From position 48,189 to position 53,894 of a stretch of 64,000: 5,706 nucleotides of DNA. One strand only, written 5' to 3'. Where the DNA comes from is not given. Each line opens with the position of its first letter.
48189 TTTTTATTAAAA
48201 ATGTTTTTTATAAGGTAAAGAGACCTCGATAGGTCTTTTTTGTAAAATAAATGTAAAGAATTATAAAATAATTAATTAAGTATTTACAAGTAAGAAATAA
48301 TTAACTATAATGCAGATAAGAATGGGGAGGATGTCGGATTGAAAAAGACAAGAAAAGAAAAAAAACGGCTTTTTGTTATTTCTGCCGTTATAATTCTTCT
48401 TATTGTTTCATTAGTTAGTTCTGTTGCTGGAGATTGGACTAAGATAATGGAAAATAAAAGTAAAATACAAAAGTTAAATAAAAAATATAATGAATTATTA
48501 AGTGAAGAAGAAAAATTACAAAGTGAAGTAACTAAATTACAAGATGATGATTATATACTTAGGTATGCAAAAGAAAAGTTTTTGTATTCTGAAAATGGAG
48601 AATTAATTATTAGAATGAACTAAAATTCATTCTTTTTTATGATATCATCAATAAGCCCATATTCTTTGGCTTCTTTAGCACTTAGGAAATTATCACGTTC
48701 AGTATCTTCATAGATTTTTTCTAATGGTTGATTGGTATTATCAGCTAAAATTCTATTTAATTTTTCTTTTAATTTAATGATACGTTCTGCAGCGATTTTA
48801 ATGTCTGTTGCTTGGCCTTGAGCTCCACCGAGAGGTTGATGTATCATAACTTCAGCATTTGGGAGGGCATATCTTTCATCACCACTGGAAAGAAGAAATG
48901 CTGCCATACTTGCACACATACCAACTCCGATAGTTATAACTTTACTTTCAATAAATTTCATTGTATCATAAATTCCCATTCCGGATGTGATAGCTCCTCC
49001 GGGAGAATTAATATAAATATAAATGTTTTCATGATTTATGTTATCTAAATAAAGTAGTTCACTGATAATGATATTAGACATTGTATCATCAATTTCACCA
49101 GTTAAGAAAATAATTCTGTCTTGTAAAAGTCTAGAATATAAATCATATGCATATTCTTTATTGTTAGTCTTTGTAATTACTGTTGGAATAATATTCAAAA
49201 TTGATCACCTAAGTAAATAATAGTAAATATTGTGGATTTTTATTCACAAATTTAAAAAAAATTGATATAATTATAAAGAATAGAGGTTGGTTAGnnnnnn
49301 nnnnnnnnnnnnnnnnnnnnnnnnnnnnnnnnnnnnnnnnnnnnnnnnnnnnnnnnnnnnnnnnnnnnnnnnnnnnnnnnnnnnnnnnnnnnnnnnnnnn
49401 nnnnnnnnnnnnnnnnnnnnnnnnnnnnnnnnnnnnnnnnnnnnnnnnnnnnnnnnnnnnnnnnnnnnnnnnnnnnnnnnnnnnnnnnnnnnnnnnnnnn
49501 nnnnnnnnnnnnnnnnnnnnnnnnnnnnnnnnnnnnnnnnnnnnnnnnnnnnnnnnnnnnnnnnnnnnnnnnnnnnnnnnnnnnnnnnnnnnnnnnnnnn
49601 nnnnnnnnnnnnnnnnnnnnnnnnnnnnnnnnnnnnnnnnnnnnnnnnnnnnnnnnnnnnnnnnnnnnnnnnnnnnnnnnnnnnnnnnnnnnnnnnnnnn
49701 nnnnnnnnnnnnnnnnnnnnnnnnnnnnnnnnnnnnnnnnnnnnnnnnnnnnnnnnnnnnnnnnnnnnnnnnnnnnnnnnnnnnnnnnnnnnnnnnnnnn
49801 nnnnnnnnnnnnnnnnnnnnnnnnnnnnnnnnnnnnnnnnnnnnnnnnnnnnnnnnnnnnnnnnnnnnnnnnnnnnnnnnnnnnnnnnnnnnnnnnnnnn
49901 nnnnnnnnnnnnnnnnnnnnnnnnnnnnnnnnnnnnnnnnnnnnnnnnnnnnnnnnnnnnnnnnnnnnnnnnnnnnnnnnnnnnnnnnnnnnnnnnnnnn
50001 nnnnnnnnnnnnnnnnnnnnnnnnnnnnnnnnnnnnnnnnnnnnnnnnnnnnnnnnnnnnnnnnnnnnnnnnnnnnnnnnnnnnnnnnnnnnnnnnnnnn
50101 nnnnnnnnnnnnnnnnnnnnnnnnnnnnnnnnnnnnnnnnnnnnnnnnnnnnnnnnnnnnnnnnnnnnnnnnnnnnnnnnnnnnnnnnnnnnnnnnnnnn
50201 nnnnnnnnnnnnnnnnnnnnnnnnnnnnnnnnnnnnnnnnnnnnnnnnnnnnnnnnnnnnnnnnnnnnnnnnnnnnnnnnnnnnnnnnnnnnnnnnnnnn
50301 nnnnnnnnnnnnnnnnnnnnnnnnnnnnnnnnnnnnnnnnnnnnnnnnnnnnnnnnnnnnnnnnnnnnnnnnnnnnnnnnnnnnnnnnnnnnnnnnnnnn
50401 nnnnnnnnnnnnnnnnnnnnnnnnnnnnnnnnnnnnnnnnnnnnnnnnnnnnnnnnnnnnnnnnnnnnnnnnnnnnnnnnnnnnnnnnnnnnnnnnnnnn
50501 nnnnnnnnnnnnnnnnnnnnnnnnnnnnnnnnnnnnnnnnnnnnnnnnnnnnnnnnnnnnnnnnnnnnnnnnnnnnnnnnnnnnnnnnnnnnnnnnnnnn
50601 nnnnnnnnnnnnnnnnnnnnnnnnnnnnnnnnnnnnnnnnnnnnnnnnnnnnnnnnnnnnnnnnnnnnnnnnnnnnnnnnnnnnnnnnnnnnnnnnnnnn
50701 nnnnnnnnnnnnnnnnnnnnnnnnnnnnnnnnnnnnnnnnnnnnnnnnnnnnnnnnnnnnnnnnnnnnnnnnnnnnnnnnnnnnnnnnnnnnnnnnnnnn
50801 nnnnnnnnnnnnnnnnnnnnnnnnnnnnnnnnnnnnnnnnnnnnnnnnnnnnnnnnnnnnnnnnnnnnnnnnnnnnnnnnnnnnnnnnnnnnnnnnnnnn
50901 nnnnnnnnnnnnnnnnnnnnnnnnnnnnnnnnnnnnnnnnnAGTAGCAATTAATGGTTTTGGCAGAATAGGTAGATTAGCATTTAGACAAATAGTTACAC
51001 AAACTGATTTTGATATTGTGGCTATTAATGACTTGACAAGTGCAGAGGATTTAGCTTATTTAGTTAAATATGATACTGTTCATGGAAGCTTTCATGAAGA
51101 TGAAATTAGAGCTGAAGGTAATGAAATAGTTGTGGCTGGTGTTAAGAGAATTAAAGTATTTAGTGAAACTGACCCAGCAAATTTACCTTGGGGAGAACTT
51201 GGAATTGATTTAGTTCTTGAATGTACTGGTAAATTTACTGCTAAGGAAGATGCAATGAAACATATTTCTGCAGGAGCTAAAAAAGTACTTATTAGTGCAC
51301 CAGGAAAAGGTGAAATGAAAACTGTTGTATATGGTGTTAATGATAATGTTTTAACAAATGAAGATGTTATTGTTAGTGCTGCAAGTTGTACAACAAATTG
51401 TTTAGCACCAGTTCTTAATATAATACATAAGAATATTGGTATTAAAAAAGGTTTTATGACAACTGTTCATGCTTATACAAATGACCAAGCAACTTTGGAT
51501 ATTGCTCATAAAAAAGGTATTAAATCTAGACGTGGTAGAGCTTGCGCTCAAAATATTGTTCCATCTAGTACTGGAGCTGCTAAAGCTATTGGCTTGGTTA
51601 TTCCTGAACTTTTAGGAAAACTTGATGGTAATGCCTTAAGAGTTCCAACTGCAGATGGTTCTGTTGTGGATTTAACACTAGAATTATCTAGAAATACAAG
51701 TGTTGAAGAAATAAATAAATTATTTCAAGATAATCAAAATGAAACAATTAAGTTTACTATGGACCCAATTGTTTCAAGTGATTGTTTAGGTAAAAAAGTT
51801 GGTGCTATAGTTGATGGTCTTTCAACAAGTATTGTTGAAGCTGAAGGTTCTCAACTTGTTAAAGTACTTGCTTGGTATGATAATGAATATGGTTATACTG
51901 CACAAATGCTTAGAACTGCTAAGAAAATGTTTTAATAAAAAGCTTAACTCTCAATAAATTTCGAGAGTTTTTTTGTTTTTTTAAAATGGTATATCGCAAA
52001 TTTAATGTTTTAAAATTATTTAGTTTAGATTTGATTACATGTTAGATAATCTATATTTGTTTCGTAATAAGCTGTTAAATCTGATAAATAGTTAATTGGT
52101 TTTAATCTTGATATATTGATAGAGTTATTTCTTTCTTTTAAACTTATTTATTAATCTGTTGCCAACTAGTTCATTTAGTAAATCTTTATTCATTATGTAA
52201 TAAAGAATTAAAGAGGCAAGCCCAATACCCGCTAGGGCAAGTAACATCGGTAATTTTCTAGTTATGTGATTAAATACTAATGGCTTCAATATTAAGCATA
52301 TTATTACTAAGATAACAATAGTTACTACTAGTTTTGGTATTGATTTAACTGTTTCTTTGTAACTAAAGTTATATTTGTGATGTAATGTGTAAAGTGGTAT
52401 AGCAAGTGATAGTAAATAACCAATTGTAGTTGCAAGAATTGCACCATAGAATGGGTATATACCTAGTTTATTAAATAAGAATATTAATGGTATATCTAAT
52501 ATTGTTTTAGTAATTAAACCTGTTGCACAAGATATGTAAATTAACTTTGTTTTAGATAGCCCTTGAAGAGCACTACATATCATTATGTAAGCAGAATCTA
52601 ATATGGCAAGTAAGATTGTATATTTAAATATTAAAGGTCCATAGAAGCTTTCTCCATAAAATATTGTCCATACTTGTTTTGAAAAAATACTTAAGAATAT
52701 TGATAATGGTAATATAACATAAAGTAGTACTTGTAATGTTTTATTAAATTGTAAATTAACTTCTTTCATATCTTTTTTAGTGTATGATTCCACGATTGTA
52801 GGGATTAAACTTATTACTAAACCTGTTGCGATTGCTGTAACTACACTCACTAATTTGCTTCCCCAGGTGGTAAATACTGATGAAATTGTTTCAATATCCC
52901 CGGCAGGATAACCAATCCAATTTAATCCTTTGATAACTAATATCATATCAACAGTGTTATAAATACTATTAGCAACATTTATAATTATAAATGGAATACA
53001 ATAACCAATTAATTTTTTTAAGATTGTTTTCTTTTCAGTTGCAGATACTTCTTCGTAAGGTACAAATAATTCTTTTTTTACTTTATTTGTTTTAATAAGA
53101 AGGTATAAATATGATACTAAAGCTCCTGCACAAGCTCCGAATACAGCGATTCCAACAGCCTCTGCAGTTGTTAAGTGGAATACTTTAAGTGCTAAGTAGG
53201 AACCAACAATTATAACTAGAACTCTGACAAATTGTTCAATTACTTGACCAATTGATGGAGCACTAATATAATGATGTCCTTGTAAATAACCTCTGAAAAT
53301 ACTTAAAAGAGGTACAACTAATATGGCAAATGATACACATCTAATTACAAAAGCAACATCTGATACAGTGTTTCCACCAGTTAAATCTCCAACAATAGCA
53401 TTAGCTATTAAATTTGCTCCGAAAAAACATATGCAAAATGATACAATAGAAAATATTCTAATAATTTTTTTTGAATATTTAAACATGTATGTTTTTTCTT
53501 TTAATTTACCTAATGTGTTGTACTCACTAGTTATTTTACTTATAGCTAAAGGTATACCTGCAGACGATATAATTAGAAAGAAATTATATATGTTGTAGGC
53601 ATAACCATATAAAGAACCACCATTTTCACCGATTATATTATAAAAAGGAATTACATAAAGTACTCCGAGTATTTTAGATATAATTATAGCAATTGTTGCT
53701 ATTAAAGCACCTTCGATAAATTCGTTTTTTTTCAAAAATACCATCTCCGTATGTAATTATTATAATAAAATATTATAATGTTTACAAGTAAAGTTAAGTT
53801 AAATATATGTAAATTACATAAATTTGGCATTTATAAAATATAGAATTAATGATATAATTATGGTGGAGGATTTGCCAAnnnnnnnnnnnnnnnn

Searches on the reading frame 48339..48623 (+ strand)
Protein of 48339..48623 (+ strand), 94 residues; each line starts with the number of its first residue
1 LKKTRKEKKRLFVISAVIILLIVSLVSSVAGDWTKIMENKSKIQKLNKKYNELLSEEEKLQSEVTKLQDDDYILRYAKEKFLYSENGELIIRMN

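Call 36: search_protein_families(library=pfam, proteins=[window:48339-48623:+], max_evalue=0.001)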
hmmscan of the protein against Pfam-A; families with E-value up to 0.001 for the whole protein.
window:48339-48623:+ (94 aa): 2 families
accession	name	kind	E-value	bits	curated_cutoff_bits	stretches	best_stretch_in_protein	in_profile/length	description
PF04977.20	DivIC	-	3.5e-15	56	28.9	1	18-93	1-77/80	Septum formation initiator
PF08961.15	NRBF2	-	0.00025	21.1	36.8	1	31-75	78-122/200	Nuclear receptor-binding factor 2, autophagy regulator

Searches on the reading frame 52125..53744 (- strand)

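Call 36: search_protein_families(library=pfam, proteins=[window:52125-53744:-], max_evalue=0.001)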
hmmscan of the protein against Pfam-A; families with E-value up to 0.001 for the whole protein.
window:52125-53744:- (539 aa): 3 families
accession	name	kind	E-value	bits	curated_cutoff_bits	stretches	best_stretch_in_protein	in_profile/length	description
PF01943.22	Polysacc_synt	-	2.1e-21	77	28.2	1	11-272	3-233/274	Polysaccharide biosynthesis protein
PF03023.19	MurJ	-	2.9e-05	23.3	27.4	1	45-487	13-434/451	Lipid II flippase MurJ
PF01554.23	MatE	-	0.00032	20.9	24.9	1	295-417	34-159/161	MatE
